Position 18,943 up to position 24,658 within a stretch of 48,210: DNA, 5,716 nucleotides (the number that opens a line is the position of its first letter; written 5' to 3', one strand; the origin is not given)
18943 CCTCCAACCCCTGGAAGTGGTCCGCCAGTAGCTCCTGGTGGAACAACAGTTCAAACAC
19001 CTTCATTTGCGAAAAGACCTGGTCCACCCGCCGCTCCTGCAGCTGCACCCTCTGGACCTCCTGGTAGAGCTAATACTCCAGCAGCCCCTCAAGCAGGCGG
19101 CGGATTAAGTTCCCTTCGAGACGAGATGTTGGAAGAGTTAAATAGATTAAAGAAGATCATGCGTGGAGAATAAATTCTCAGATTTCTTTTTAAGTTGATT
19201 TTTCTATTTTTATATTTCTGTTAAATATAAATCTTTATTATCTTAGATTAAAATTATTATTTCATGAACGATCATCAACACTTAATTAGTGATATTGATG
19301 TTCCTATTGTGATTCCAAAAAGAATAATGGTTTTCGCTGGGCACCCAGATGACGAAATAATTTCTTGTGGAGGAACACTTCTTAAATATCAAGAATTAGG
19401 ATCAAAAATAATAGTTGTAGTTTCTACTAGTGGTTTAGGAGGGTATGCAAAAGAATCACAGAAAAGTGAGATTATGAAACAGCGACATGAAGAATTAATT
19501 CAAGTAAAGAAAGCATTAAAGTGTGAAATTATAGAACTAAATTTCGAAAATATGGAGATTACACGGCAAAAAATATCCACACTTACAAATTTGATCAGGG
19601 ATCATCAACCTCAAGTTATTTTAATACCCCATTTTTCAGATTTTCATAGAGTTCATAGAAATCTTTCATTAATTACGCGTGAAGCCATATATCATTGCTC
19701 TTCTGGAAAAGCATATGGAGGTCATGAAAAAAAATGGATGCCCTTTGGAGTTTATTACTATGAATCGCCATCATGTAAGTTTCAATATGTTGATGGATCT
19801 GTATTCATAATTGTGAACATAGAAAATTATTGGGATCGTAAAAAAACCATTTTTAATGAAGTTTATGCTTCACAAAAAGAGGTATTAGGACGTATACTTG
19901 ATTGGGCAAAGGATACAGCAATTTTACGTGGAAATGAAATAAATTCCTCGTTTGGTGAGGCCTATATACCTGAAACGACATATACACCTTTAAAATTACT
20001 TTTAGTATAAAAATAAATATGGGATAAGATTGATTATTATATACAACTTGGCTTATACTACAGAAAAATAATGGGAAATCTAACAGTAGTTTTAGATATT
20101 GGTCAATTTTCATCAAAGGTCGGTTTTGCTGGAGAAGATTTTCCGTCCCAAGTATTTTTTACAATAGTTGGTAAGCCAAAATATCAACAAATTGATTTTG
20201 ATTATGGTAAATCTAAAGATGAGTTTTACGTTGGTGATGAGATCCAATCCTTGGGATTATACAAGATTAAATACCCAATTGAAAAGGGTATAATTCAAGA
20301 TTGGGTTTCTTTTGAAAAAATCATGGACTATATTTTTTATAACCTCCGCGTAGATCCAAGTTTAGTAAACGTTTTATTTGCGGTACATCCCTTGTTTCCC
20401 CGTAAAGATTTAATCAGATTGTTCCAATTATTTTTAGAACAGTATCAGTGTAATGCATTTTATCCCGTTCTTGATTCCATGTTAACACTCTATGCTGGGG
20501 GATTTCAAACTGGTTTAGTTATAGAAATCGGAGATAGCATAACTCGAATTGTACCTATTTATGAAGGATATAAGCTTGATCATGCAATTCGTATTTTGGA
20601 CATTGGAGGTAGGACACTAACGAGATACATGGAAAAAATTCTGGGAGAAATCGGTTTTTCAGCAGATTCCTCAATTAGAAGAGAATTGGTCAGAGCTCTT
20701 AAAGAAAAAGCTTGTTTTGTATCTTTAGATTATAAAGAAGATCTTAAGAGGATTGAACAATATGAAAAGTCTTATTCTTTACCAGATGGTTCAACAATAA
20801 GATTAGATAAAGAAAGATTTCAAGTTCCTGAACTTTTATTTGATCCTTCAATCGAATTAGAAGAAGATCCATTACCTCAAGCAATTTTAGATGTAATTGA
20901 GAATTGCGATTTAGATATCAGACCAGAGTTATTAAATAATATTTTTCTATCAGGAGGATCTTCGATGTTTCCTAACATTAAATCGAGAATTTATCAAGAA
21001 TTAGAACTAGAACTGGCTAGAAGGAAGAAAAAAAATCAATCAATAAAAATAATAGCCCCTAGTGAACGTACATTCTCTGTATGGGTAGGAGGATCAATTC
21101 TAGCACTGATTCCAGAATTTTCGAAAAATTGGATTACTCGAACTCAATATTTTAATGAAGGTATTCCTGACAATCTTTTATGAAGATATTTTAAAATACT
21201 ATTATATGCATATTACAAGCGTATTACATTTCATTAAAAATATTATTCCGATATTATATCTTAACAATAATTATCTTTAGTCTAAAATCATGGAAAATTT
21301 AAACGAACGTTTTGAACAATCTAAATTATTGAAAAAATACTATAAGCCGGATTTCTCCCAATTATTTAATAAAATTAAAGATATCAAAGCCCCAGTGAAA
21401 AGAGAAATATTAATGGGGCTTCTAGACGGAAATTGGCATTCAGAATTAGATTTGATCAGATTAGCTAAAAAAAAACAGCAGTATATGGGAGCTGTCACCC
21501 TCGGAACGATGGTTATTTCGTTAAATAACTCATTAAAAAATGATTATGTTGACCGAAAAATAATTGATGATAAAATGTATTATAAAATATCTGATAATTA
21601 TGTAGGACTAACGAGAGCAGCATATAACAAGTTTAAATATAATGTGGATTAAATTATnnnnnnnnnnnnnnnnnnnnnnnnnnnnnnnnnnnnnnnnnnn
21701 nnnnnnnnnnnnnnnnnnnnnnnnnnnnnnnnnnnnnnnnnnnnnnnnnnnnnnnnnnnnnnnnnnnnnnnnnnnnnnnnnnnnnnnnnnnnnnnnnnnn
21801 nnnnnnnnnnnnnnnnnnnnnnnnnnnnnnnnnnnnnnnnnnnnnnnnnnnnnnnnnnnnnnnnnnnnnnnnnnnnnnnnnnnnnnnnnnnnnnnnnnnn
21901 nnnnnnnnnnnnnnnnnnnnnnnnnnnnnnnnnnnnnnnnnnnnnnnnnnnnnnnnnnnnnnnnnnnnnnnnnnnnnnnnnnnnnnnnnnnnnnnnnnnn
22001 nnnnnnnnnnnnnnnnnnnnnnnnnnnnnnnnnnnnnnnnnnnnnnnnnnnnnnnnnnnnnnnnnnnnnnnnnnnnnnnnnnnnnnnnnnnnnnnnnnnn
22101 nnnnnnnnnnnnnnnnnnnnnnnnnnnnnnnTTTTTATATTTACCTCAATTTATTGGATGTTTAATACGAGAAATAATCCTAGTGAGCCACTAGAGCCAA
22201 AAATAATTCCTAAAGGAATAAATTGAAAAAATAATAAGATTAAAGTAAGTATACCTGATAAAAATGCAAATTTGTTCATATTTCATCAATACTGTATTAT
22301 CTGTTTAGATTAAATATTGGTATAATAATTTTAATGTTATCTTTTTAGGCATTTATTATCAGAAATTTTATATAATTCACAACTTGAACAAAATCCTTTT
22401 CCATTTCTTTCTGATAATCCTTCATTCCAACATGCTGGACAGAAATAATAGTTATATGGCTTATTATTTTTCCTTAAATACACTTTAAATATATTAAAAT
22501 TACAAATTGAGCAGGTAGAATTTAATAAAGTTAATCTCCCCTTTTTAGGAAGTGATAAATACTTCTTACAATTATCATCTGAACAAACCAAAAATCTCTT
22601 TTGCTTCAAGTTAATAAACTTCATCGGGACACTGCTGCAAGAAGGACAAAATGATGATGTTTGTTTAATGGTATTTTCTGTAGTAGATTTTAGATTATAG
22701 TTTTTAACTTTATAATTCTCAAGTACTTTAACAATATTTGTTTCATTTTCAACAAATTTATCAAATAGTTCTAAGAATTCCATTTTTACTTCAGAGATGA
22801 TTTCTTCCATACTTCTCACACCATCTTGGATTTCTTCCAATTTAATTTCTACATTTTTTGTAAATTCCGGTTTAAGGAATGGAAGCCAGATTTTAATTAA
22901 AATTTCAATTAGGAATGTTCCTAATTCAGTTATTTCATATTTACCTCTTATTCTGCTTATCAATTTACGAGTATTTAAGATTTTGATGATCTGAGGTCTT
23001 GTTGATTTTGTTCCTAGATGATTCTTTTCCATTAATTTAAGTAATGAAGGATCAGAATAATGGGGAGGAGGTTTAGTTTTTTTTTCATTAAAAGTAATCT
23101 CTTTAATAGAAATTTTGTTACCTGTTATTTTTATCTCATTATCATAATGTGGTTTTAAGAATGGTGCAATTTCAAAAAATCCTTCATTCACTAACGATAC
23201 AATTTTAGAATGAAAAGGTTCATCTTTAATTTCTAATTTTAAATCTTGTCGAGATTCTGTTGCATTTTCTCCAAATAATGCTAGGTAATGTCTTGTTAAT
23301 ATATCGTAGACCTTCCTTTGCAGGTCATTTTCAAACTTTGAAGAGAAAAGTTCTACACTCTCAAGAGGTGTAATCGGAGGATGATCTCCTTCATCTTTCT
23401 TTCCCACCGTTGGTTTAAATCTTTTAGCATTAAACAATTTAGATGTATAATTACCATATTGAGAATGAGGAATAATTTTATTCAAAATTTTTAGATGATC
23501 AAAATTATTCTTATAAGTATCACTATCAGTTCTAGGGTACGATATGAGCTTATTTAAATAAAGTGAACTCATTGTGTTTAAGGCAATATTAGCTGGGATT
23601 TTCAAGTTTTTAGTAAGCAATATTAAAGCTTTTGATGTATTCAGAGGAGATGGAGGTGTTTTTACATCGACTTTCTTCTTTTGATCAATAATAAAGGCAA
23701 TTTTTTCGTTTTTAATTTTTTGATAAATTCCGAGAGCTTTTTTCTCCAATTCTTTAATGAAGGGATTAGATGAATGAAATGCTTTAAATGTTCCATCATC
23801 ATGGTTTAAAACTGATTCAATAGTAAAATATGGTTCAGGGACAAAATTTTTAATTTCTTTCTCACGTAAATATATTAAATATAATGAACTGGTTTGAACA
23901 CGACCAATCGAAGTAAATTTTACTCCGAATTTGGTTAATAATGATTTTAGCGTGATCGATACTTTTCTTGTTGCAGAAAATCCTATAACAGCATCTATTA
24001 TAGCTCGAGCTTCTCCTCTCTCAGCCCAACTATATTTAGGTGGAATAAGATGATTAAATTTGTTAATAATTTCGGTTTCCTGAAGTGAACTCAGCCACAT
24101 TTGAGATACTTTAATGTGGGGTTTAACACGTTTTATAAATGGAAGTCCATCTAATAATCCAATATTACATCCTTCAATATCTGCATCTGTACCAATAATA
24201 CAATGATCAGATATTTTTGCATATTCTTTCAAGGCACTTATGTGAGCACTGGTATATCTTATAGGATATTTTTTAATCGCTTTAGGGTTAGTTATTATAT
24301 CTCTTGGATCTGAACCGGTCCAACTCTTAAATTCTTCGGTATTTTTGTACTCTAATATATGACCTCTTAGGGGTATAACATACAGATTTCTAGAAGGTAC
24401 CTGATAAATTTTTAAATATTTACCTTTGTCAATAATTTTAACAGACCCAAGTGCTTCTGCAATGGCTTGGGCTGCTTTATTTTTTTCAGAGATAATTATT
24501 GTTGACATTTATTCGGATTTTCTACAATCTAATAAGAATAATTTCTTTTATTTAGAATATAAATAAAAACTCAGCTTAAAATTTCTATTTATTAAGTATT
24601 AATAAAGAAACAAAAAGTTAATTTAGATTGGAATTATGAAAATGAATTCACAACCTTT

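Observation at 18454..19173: G+C-rich GPPKAP-repeat protein with amphipathic .......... C-terminus, two genes upstream of an actin homologue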

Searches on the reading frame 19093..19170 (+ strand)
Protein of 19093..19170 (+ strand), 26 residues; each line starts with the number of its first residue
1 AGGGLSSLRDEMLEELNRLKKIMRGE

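Call 45: search_solved_structures(query=window:19093-19170:+, max_evalue=10, show_alignments=5)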
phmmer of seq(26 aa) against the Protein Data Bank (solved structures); distinct sequences matched with E-value up to 10: 1.
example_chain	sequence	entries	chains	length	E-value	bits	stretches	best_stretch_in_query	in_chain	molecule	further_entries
3f1i_H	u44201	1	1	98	1.1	12.8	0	2-19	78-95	Hepatocyte growth factor-regulated tyrosine kinase substrate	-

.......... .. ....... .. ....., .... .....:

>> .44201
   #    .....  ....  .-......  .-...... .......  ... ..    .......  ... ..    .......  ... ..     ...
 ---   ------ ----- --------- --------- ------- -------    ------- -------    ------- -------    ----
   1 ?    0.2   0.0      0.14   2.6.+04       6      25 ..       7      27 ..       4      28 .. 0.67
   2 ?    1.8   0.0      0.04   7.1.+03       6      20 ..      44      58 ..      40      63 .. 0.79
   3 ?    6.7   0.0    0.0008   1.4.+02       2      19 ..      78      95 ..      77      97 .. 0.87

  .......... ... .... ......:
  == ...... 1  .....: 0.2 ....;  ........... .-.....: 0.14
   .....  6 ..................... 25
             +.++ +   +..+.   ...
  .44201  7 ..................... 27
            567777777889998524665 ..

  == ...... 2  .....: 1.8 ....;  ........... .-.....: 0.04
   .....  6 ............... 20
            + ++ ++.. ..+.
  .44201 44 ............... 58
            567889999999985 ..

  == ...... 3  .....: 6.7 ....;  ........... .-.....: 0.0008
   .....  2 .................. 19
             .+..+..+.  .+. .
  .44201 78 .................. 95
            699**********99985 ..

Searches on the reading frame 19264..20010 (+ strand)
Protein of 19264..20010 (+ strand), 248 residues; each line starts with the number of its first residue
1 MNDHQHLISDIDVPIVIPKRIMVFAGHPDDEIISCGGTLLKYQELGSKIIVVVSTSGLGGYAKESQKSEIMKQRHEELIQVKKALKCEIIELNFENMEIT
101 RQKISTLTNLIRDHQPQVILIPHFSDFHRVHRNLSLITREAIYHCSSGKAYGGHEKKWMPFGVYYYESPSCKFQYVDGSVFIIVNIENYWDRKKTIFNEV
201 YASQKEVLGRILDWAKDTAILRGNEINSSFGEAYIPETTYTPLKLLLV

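Call 5: search_protein_families(library=pfam, proteins=[window:19264-20010:+], max_evalue=0.01)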
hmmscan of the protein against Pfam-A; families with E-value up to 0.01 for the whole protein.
window:19264-20010:+ (248 aa): 2 families
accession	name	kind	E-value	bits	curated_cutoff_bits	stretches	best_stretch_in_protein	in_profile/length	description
PF02585.22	PIG-L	-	1.8e-22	80.6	28.2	1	22-142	1-129/129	GlcNAc-PI de-N-acetylase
PF08872.15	KGK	-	0.0089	16.9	25.6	0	29-104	10-86/119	KGK domain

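Call 47: search_protein_families(library=ncbifam, proteins=[window:19264-20010:+], max_evalue=0.1)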
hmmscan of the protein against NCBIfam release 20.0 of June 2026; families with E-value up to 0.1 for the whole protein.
window:19264-20010:+ (248 aa): 6 families
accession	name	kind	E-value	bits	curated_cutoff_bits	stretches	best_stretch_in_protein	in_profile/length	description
TIGR04001.1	thiol_BshB1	equivalog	1.5e-18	67.4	182.5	1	21-235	4-219/226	bacillithiol biosynthesis deacetylase BshB1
NF002557.0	PRK02122.1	subfamily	7.1e-11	40.9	384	1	16-58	368-410/653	glucosamine-6-phosphate deaminase-like protein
TIGR03445.1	mycothiol_MshB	equivalog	2.7e-05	24.2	224.35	1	26-78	5-57/284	N-acetyl-1-D-myo-inositol-2-amino-2-deoxy-alpha-D-glucopyranoside deacetylase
TIGR03446.1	mycothiol_Mca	equivalog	6.3e-05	22.7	277.15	1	20-86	2-74/283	mycothiol conjugate amidase Mca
TIGR04000.1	thiol_BshB2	equivalog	9.1e-05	22.2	195.25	1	20-197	2-178/217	bacillithiol biosynthesis deacetylase BshB2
NF049883.1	resolv_YneB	equivalog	0.047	13.1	175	1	62-137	11-88/211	YneB family resolvase-like protein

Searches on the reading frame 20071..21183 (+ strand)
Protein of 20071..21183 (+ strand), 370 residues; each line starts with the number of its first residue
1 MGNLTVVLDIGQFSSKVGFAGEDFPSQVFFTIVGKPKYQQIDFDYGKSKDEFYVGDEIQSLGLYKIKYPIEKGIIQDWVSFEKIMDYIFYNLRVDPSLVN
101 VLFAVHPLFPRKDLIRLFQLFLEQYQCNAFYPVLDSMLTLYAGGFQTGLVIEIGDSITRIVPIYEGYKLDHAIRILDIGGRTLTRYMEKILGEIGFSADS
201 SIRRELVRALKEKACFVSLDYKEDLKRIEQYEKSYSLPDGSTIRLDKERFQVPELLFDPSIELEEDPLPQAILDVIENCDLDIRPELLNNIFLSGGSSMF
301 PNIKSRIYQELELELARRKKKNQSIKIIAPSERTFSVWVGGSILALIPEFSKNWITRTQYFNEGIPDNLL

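Call 5: search_protein_families(library=pfam, proteins=[window:20071-21183:+], max_evalue=0.01)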
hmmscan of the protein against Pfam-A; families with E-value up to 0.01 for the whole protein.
window:20071-21183:+ (370 aa): 1 family
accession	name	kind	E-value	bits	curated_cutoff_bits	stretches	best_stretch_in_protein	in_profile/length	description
PF00022.25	Actin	-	4.3e-89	299.4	27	1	5-364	6-401/410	Actin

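Call 13: search_solved_structures(query=window:20071-21183:+, max_evalue=1e-20)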
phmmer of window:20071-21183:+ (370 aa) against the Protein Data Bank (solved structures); distinct sequences matched with E-value up to 1e-20: 141 (the best 60 are shown).
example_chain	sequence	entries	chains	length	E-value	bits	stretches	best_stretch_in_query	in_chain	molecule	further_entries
9wc4_A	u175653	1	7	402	8.5e-95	321.2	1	6-364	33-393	HC1 actin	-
8thx_A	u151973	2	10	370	6.4e-93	315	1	6-364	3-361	Actin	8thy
1yag_A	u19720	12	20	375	3.8e-92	312.4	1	6-364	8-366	PROTEIN (ACTIN) | Actin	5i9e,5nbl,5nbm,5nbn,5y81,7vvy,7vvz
7yfn_A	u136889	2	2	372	4e-92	312.4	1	6-364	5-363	Actin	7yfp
3b63_C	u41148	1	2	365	4.3e-92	312.2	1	6-364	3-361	Actin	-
8ti3_A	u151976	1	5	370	4.4e-92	312.2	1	6-364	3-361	Actin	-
1yvn_A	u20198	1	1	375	2.6e-91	309.7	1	6-364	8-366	PROTEIN (ACTIN)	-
3b63_A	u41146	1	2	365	3e-91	309.5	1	6-364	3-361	Actin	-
8a5d_V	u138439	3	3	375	7.5e-91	308.2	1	6-364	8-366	Actin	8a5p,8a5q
4efh_A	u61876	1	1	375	1e-90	307.7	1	6-364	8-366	Actin-1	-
7zvw_B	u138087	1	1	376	1.3e-90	307.4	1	6-364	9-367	Actin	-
4pl7_A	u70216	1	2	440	1.7e-90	307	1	6-364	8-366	Actin,Thymosin beta-4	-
8oid_C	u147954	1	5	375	5.3e-90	305.4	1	6-364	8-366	Actin, cytoplasmic 1, N-terminally processed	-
8rtt_A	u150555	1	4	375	7.2e-90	304.9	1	6-364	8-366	Actin, cytoplasmic 1, N-terminally processed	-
8rty_A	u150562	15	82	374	7.3e-90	304.9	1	6-364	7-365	Actin, cytoplasmic 1, N-terminally processed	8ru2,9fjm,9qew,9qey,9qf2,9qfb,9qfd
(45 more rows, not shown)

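Call 22: search_solved_structures(query=window:20071-21183:+, max_evalue=1e-92, show_alignments=2)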
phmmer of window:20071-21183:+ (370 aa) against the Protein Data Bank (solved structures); distinct sequences matched with E-value up to 1e-92: 2.
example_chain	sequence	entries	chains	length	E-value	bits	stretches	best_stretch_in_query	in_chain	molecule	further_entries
9wc4_A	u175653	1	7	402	8.5e-95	321.2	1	6-364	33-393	HC1 actin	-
8thx_A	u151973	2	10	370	6.4e-93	315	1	6-364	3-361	Actin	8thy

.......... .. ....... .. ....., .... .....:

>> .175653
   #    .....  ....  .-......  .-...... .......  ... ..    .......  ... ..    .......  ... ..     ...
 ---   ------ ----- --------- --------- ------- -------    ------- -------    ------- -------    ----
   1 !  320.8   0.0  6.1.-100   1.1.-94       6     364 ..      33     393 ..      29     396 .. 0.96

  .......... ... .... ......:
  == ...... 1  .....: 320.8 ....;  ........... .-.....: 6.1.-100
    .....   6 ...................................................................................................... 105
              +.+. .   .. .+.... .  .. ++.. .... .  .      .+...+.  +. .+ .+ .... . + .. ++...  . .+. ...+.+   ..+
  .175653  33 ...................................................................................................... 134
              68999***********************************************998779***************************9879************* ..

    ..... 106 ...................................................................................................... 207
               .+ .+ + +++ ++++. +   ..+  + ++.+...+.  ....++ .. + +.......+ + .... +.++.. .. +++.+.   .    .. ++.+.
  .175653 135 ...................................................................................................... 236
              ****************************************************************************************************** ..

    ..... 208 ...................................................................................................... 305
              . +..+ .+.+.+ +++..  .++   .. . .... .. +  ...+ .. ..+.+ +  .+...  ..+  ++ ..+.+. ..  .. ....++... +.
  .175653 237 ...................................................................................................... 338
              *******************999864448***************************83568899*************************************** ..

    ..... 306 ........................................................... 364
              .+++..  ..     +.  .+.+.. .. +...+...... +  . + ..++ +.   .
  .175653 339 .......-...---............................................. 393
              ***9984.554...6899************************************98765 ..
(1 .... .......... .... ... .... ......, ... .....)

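Call 47: search_protein_families(library=ncbifam, proteins=[window:20071-21183:+], max_evalue=0.1)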
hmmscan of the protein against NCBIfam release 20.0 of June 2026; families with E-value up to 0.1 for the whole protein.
window:20071-21183:+ (370 aa): 4 families
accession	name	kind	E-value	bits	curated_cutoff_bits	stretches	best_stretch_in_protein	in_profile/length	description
NF040575.1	syringactin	equivalog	8.5e-15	54.5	300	1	256-364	169-276/286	syringactin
NF053560.1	crenactin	equivalog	1e-09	37.8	630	2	66-262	76-291/422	crenactin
NF053558.1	BeeR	equivalog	0.0016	17.5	530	1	267-311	264-308/349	BeeR family actin-like protein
NF040964.1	MamK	subfamily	0.022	13.8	400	0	270-312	252-294/335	MamK family actin-like protein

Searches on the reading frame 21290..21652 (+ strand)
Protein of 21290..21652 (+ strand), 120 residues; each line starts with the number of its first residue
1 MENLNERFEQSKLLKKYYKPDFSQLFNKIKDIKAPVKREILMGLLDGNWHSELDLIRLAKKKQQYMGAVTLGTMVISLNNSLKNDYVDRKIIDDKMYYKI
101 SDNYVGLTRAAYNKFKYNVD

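Call 5: search_protein_families(library=pfam, proteins=[window:21290-21652:+], max_evalue=0.01)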
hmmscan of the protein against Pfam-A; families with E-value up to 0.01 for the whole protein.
window:21290-21652:+ (120 aa): 0 families

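Call 46: search_solved_structures(query=window:21290-21652:+, max_evalue=1)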
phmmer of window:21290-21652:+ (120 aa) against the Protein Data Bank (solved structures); distinct sequences matched with E-value up to 1: 1.
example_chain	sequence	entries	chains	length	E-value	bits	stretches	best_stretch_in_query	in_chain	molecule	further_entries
9waz_A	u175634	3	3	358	0.15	15.7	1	31-99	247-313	O-methyltransferase PoOMT1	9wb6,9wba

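Call 47: search_protein_families(library=ncbifam, proteins=[window:21290-21652:+], max_evalue=0.1)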
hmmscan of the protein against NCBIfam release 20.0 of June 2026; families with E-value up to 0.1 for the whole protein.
window:21290-21652:+ (120 aa): 1 family
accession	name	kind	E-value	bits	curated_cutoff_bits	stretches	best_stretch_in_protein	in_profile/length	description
NF050133.1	TransRegFabT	equivalog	0.024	14.9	200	1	68-90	54-76/138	fatty acid biosynthesis transcriptional regulator FabT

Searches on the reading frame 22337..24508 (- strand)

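Call 17: search_protein_families(library=pfam, proteins=[window:22337-24508:-], max_evalue=0.001)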
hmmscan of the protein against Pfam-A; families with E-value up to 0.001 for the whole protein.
window:22337-24508:- (723 aa): 2 families
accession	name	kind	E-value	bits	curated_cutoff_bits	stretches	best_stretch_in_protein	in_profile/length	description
PF01131.25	Topoisom_bac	-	3.8e-87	293.4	35.1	1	161-571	6-410/411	DNA topoisomerase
PF01751.28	Toprim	-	1.1e-08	35.6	23.1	1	3-119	1-75/96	Toprim domain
